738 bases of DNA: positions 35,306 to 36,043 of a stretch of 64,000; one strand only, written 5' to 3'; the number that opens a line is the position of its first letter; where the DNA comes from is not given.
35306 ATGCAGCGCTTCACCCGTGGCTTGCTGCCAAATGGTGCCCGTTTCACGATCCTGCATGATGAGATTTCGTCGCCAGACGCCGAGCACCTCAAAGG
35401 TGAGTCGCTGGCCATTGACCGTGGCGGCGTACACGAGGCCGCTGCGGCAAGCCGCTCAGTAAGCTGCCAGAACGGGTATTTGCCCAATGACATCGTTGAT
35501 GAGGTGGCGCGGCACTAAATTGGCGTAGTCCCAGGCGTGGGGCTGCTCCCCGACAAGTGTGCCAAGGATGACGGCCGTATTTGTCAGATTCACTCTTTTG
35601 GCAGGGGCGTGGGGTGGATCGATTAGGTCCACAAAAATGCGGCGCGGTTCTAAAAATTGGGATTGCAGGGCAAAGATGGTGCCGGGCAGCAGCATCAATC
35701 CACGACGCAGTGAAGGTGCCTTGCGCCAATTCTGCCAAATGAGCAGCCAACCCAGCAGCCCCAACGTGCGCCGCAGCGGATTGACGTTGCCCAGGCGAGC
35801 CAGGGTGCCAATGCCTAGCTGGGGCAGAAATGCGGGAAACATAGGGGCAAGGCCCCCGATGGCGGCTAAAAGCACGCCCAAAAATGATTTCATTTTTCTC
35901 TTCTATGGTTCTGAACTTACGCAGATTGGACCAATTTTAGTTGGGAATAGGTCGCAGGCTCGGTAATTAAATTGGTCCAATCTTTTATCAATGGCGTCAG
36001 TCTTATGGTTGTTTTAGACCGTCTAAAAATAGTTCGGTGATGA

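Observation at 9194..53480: Repeat hairpin elements sit in frame inside conserved protein-coding genes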

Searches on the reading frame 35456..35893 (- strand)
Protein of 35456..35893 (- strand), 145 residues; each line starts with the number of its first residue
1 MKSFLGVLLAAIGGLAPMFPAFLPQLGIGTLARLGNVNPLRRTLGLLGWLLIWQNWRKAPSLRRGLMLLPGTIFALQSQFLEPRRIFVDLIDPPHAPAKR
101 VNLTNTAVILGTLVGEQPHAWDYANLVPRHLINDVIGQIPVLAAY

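Call 101: search_protein_families(library=pfam, max_evalue=0.00001, proteins=[window:35456-35893:-])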
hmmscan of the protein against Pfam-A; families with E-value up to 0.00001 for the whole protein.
window:35456-35893:- (145 aa): 0 families
